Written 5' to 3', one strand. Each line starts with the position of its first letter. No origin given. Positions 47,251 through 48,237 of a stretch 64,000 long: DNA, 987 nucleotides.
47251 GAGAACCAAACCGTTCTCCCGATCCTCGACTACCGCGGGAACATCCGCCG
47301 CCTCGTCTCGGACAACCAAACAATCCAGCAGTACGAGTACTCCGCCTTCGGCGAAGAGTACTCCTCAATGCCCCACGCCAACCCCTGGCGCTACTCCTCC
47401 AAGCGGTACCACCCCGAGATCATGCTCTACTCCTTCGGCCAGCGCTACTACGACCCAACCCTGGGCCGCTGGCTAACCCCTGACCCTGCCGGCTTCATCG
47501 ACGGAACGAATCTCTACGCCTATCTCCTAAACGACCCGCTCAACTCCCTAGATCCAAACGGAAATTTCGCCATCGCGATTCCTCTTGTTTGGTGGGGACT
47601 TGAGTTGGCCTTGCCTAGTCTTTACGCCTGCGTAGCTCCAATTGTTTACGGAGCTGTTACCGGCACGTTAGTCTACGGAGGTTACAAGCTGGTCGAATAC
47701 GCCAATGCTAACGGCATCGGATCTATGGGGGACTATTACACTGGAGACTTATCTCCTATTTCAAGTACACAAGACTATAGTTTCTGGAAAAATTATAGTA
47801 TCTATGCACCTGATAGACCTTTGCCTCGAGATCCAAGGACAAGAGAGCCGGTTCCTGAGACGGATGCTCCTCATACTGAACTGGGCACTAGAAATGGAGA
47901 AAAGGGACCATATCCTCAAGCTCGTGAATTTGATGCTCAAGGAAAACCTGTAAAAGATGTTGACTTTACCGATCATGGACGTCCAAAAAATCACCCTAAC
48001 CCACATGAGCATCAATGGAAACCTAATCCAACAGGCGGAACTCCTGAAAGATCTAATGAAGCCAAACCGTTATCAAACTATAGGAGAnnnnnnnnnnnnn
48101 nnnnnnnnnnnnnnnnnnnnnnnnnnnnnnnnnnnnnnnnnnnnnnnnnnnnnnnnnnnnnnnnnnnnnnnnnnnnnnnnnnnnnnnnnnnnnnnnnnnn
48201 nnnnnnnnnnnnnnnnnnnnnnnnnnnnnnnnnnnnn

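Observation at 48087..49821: Four-gene AT-rich array downstream of the Rhs toxin: cognate plus orphan immunity candidates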

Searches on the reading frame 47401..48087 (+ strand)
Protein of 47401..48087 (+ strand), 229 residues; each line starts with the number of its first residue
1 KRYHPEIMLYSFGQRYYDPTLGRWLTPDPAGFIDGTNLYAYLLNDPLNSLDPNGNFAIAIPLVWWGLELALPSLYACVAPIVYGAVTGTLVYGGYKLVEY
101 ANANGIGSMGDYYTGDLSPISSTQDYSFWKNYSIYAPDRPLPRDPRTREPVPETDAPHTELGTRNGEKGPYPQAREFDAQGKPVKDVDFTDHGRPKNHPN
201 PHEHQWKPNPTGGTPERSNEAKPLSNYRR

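Call 11: search_protein_families(library=ncbifam, proteins=[window:47401-48087:+], max_evalue=1)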
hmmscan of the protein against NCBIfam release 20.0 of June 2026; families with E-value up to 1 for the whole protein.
window:47401-48087:+ (229 aa): 2 families
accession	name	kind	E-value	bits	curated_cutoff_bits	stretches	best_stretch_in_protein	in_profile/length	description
TIGR03696.1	Rhs_assc_core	domain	1.2e-17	64.2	32.5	1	2-54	23-75/76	RHS repeat-associated core domain-containing protein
NF041261.1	RHS_core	equivalog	1.6e-06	26.3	2000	1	3-54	1210-1260/1261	RHS element core protein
